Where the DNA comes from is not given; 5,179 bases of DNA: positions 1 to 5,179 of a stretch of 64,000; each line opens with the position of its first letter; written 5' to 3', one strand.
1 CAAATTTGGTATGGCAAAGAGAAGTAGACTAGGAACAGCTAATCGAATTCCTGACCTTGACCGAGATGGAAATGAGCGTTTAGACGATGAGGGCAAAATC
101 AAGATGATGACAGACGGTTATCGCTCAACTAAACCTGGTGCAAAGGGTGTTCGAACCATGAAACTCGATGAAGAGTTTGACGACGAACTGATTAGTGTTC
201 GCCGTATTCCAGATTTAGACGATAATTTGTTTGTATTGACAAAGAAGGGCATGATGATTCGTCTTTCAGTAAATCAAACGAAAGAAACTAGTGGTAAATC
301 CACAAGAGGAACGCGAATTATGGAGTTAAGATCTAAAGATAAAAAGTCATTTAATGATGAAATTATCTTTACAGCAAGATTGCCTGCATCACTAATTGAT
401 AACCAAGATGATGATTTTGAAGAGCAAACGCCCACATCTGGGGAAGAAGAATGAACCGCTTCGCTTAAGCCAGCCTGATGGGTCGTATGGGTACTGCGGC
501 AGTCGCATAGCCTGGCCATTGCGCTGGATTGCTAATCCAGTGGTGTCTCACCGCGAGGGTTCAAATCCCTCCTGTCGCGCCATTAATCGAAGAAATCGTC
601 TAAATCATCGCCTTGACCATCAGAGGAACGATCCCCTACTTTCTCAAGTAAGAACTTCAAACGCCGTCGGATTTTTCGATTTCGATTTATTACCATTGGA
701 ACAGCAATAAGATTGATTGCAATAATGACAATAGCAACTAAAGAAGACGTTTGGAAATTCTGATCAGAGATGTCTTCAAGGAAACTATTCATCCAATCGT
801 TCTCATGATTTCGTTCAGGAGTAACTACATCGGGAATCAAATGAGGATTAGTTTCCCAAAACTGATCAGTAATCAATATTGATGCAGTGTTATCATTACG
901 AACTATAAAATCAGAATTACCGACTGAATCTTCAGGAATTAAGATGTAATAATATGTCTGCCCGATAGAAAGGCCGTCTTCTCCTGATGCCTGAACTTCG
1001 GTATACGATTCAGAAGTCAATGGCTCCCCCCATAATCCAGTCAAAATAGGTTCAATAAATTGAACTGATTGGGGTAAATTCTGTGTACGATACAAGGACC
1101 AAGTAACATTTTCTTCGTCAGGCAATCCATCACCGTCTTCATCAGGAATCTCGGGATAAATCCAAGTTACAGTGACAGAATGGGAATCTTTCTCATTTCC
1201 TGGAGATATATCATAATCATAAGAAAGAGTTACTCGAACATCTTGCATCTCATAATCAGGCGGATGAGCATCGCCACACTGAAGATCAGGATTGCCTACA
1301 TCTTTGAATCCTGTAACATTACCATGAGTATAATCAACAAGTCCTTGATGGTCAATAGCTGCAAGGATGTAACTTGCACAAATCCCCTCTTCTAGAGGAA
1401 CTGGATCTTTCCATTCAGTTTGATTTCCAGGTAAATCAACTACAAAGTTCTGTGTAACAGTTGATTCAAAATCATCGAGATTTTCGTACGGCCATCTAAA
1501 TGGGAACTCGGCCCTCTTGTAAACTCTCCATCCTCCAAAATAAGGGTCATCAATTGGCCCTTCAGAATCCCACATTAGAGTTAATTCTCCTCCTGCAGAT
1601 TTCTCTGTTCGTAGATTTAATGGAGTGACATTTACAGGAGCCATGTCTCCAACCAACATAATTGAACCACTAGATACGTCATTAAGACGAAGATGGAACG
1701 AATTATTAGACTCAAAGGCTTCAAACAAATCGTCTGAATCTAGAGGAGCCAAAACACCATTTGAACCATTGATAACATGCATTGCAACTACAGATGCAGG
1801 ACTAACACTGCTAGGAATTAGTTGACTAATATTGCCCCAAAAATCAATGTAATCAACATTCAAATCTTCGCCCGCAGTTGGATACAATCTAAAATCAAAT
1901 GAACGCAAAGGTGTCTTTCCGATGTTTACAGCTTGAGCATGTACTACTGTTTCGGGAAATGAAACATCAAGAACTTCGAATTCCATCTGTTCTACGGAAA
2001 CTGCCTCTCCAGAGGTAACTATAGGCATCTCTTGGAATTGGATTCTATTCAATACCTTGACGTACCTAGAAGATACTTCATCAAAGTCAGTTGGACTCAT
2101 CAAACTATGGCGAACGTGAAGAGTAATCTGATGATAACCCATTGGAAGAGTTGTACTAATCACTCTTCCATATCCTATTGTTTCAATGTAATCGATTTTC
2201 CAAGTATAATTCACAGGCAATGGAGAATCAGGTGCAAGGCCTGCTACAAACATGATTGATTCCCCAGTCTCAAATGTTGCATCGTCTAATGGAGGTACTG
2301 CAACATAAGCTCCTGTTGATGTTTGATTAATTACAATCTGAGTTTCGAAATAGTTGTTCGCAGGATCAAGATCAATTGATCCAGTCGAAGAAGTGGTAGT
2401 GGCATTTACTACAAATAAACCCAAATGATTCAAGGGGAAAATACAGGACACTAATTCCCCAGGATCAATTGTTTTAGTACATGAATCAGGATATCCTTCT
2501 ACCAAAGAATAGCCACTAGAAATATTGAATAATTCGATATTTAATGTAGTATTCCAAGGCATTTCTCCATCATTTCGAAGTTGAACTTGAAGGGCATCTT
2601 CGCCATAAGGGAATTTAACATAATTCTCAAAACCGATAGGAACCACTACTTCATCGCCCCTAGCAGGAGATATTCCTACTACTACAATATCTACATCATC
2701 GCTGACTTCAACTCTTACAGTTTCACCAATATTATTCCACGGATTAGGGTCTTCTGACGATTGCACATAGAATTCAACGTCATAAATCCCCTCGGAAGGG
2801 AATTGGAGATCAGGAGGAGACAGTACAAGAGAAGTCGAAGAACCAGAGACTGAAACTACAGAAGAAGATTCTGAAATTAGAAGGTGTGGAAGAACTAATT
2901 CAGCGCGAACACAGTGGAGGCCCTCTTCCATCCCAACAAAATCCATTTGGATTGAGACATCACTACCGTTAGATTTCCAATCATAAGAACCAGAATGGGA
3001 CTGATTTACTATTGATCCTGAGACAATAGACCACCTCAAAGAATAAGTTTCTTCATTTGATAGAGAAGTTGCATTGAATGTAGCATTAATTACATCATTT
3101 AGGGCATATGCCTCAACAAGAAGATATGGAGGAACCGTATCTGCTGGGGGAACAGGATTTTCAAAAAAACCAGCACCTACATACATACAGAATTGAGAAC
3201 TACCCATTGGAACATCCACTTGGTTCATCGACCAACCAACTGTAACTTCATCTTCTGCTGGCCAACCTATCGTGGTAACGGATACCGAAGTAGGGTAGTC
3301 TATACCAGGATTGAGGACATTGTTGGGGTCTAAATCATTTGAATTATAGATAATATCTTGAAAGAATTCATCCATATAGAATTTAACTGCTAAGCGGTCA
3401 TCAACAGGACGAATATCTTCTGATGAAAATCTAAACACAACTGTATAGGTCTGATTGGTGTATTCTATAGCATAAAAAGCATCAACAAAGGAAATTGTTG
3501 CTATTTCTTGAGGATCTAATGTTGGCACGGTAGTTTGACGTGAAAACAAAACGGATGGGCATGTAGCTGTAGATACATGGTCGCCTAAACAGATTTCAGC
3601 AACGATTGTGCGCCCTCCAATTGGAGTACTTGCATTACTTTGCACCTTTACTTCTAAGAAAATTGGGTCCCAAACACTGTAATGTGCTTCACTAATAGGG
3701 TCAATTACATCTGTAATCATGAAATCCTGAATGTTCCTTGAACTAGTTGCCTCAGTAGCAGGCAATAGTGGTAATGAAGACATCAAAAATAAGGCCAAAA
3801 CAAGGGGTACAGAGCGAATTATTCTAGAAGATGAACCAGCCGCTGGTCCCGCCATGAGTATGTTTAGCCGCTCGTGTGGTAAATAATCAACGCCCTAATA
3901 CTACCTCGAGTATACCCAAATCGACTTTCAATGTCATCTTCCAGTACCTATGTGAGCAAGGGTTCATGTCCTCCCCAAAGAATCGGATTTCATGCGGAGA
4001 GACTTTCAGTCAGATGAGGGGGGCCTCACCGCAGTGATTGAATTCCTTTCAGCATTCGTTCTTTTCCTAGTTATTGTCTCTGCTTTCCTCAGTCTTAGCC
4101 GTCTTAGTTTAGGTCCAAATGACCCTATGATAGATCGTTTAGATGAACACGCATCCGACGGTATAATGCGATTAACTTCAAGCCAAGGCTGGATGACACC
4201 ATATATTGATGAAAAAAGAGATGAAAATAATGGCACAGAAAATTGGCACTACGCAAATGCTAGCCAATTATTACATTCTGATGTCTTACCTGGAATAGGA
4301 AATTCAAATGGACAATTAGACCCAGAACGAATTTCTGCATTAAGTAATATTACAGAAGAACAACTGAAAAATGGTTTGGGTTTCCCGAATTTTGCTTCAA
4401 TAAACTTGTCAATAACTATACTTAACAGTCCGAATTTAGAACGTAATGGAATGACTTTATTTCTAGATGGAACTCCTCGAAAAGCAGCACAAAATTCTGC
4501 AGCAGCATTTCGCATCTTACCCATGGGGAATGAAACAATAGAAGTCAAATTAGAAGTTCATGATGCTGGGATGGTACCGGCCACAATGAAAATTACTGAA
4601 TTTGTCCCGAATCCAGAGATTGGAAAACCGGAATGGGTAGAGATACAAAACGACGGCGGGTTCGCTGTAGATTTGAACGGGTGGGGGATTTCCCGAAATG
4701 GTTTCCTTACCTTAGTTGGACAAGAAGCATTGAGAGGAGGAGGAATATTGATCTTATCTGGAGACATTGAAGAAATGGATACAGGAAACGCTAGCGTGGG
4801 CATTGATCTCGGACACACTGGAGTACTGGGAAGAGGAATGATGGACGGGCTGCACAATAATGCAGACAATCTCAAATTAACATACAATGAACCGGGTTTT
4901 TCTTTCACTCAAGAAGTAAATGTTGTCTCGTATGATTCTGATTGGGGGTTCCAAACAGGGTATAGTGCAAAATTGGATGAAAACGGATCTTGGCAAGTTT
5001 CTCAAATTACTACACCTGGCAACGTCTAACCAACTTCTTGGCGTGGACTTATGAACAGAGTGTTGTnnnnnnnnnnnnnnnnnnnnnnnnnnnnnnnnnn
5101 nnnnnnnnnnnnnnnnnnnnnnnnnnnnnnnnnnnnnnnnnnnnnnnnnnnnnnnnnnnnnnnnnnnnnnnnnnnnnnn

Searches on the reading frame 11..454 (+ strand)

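Call 8: search_protein_families(library=pfam, proteins=[window:11-454:+], max_evalue=0.001)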
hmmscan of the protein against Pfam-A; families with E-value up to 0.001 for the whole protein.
window:11-454:+ (147 aa): 1 family
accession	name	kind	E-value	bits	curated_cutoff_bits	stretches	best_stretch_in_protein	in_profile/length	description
PF03989.18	DNA_gyraseA_C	-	9e-13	47.9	27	2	71-111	1-40/48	DNA gyrase C-terminal domain, beta-propeller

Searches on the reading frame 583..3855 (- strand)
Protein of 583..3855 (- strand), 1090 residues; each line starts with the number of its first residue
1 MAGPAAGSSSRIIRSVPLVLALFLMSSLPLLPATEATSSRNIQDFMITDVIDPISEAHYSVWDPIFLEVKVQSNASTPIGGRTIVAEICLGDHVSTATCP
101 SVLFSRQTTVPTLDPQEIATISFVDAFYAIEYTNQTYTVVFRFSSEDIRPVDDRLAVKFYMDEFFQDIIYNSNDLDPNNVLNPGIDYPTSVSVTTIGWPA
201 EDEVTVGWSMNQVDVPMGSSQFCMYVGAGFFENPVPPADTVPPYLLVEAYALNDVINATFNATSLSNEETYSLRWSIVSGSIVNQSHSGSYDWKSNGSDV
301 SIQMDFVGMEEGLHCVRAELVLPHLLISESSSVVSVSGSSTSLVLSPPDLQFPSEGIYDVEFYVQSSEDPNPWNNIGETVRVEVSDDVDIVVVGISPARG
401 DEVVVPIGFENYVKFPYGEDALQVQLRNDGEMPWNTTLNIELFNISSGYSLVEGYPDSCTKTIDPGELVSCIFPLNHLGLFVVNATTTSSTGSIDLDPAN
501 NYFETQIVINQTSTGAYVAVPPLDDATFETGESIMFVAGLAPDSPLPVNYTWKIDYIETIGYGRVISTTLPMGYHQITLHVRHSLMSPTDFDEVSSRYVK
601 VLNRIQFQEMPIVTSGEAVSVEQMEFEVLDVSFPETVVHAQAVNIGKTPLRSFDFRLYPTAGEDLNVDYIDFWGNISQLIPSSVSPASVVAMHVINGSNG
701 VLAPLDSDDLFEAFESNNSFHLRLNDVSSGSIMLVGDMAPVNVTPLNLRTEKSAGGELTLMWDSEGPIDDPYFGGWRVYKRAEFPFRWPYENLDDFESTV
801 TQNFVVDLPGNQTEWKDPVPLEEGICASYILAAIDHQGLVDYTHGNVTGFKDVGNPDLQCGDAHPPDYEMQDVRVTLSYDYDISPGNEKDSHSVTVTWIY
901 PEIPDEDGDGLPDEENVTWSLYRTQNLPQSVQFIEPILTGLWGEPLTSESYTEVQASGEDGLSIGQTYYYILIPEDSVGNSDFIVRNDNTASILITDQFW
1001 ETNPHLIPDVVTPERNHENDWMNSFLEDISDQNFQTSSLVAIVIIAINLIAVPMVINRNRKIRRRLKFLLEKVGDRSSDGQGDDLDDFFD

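Call 3: search_protein_families(library=pfam, proteins=[window:583-3855:-], max_evalue=1)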
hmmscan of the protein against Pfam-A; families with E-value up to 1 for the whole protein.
window:583-3855:- (1090 aa): 0 families

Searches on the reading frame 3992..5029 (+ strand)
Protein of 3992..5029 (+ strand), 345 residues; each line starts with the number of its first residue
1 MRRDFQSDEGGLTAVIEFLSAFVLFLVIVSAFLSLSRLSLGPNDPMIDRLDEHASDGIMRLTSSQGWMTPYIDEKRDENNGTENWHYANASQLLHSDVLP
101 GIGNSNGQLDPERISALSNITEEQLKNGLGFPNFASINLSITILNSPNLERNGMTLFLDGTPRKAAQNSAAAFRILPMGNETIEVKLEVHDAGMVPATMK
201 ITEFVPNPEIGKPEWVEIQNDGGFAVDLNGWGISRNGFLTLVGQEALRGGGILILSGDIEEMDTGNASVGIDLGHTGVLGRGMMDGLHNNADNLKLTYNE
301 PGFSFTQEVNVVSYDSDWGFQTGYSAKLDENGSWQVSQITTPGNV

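Call 3: search_protein_families(library=pfam, proteins=[window:3992-5029:+], max_evalue=1)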
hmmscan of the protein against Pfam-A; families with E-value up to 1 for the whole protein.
window:3992-5029:+ (345 aa): 2 families
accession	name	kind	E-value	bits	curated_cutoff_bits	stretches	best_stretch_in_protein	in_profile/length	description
PF00932.25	LTD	-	5.4e-06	27.2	34.3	1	198-237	7-46/109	Lamin Tail Domain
PF03460.22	NIR_SIR_ferr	-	0.26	11.5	24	0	52-75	35-57/69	Nitrite/Sulfite reductase ferredoxin-like half domain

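Call 4: search_protein_families(library=ncbifam, proteins=[window:3992-5029:+], max_evalue=1)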
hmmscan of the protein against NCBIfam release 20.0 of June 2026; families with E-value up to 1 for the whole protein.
window:3992-5029:+ (345 aa): 0 families
